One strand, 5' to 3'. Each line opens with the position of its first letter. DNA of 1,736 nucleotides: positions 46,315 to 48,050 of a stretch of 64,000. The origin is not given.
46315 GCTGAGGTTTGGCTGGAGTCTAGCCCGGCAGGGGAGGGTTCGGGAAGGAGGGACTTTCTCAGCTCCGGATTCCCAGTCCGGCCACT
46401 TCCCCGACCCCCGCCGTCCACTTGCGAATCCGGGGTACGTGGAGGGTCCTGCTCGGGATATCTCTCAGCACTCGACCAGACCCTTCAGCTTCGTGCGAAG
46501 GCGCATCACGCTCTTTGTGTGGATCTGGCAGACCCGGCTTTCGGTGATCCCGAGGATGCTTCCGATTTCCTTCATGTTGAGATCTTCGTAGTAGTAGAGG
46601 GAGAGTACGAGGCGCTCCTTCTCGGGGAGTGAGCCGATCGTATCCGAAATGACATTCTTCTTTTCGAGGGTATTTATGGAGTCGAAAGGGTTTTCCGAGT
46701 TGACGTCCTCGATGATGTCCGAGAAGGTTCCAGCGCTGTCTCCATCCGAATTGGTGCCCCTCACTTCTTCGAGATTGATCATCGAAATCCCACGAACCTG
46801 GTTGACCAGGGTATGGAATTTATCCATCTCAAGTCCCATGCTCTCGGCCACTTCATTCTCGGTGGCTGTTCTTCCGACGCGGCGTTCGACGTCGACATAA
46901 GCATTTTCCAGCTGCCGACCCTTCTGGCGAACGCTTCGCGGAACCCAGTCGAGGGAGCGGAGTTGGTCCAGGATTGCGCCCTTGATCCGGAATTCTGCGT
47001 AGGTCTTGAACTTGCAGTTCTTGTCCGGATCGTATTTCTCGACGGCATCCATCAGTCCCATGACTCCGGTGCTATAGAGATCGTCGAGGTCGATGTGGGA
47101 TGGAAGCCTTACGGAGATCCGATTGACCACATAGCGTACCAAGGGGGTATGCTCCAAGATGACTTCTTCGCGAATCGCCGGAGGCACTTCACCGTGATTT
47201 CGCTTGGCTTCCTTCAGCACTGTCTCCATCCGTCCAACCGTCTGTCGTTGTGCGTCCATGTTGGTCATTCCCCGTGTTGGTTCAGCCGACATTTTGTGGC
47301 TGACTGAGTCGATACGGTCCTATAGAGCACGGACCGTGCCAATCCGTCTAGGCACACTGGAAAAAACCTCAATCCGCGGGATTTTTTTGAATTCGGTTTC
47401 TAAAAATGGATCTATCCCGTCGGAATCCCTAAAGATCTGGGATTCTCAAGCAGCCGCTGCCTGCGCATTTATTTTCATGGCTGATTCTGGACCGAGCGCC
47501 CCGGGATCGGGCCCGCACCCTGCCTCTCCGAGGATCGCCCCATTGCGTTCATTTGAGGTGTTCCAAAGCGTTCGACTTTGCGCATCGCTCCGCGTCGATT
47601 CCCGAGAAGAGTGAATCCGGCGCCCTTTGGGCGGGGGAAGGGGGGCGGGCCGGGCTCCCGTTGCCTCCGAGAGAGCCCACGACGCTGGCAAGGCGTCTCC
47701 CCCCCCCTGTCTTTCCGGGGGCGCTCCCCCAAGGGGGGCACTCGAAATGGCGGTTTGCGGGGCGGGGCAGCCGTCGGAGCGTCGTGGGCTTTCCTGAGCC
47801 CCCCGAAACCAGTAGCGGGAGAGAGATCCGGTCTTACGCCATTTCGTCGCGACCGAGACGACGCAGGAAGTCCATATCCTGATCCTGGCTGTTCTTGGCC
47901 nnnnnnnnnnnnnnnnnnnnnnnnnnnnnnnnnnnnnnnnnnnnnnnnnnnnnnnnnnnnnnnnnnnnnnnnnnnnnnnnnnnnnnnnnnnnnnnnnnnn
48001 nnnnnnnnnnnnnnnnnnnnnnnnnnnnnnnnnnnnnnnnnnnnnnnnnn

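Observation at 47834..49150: Membrane-tethered RelE/HigB-like domain fused to a 2-TM sensor-like protein, with no antitoxin nearby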

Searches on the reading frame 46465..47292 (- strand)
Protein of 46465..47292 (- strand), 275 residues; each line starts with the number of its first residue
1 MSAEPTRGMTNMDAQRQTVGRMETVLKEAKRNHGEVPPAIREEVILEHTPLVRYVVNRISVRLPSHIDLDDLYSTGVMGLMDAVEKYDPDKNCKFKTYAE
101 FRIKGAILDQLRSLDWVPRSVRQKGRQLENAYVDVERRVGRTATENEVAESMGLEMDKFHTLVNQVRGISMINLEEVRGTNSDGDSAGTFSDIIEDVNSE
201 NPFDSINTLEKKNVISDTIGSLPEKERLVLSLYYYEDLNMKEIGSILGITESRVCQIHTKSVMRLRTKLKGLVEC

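Call 33: search_protein_families(library=pfam, proteins=[window:46465-47292:-], max_evalue=0.00001)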
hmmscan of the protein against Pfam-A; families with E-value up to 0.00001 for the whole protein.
window:46465-47292:- (275 aa): 4 families
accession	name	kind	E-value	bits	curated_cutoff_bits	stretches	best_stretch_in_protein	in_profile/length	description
PF04545.22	Sigma70_r4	-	9.6e-18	63.9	24.1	1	219-266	2-49/50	Sigma-70, region 4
PF04542.20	Sigma70_r2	-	1.7e-16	60.2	24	1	46-116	3-70/71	Sigma-70 region 2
PF08281.18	Sigma70_r4_2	-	2.3e-08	34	25.7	1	215-254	4-43/54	Sigma-70, region 4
PF04539.22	Sigma70_r3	-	5.2e-07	30.1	25.3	1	126-205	4-77/78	Sigma-70 region 3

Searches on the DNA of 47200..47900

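Call 67: search_rna_families(source=window, start=47200, end=47900, threshold=evalue, max_evalue=1)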
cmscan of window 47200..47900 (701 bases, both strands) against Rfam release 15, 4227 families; matches with E-value up to 1: 1.
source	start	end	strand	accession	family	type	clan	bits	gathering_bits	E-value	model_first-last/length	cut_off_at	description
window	47499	47533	-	RF02022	mir-1275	Gene; miRNA;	-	22.5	71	0.043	1-78/78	no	mir-1275 microRNA precursor family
